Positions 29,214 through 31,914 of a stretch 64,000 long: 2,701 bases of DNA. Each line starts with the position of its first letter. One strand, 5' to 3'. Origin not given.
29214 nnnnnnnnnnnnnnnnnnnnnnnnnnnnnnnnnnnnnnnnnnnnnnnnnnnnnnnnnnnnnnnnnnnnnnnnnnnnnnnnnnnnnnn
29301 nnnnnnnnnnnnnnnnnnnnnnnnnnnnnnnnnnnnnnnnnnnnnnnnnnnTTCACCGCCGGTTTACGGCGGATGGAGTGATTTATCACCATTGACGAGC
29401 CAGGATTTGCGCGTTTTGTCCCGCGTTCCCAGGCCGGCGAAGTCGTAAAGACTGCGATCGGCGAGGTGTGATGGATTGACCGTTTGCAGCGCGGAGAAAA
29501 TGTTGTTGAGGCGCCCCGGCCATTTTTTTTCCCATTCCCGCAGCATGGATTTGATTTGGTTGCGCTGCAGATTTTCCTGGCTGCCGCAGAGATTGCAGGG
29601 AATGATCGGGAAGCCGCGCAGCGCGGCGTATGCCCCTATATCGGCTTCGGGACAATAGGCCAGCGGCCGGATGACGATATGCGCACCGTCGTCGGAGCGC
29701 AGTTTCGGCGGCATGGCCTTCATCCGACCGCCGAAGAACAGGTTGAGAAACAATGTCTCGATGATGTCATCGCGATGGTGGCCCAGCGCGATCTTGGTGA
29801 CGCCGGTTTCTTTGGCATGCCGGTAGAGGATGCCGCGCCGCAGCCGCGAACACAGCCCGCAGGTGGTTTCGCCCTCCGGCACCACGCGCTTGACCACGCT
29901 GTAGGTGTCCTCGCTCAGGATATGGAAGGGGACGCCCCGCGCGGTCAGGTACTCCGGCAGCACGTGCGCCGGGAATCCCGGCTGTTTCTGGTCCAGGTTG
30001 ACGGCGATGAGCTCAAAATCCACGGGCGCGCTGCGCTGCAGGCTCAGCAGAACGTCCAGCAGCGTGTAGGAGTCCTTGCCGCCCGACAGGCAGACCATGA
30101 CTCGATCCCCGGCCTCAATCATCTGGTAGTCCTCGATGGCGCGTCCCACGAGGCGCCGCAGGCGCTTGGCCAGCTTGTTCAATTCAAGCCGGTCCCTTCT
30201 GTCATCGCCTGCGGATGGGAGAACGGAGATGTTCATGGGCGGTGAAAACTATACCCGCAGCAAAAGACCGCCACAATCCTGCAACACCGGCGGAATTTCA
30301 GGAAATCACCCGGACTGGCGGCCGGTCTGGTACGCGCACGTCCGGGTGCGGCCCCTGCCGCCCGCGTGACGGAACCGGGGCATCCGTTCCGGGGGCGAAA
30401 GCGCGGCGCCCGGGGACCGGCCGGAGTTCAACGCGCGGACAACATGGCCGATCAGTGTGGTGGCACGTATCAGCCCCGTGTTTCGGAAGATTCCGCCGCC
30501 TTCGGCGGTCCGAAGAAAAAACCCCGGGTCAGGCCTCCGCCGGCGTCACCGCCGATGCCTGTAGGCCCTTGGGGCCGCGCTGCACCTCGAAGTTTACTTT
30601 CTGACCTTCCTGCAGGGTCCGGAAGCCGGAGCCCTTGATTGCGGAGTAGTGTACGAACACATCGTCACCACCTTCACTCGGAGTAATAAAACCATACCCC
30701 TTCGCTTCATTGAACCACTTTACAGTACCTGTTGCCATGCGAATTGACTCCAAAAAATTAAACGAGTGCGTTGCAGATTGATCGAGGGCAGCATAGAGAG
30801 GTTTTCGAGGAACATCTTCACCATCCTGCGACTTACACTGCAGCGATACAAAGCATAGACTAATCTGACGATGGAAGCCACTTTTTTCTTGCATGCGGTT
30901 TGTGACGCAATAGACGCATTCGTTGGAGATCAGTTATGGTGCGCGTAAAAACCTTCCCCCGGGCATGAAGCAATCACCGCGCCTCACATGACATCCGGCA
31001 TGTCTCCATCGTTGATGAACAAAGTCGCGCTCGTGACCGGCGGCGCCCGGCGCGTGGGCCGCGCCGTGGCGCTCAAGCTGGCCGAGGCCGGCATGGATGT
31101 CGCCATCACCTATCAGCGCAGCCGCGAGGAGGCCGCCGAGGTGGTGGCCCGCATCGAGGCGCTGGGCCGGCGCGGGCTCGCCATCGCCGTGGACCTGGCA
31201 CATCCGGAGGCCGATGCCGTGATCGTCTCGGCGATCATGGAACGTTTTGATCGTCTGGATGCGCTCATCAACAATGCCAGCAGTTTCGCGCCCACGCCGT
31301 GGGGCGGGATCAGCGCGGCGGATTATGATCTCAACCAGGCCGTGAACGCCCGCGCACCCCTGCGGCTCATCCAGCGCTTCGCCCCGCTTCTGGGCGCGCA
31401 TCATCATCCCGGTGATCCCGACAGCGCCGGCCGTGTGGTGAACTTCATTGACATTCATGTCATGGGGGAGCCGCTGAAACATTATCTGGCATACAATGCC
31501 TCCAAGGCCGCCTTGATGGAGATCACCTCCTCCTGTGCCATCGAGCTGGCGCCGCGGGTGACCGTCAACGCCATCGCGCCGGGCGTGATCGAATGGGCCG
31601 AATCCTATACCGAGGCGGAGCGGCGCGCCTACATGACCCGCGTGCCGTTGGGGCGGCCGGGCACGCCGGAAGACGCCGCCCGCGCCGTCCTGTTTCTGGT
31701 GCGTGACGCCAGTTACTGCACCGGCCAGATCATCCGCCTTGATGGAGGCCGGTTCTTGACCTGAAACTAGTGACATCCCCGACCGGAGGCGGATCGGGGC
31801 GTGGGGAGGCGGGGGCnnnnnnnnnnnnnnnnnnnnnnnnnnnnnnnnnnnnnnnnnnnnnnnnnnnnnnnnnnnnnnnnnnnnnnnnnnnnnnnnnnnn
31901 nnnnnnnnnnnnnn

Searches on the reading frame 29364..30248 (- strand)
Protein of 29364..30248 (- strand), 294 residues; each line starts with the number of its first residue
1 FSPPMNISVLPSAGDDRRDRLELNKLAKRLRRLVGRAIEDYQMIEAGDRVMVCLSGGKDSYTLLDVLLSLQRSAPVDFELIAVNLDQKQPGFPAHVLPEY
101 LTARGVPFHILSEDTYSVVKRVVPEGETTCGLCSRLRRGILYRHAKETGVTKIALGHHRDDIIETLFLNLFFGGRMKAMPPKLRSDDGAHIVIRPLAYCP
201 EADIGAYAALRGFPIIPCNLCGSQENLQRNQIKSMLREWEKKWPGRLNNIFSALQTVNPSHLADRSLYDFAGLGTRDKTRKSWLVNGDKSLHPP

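Call 13: search_protein_families(library=pfam, proteins=[window:29364-30248:-], max_evalue=0.0001)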
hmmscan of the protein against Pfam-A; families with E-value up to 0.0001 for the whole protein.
window:29364-30248:- (294 aa): 1 family
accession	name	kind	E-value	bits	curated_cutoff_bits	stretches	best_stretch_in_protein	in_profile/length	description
PF01171.26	ATP_bind_3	-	2.6e-14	53.8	27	1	50-215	2-163/182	PP-loop family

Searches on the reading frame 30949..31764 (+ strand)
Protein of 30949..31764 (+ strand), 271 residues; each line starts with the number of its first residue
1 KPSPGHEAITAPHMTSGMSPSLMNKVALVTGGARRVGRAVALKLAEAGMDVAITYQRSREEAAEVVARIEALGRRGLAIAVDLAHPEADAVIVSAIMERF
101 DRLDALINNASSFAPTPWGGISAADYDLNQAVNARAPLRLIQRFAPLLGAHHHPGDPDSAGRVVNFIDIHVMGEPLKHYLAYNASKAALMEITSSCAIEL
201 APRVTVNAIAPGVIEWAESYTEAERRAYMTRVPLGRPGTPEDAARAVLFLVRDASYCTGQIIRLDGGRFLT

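Call 13: search_protein_families(library=pfam, proteins=[window:30949-31764:+], max_evalue=0.0001)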
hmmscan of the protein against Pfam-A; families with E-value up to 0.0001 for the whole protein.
window:30949-31764:+ (271 aa): 4 families
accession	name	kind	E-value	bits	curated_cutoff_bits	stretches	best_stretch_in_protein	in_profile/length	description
PF13561.12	adh_short_C2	-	4.7e-40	138.1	27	1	34-267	6-234/236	Enoyl-(Acyl carrier protein) reductase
PF00106.31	adh_short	-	1.9e-33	116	26.6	1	25-215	1-183/195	short chain dehydrogenase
PF23441.1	SDR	-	3.4e-07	30.3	27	1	22-270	5-257/258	SDR-like rossmann domain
PF08659.16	KR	-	4.6e-07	30.4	22.6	1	27-126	3-105/180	KR domain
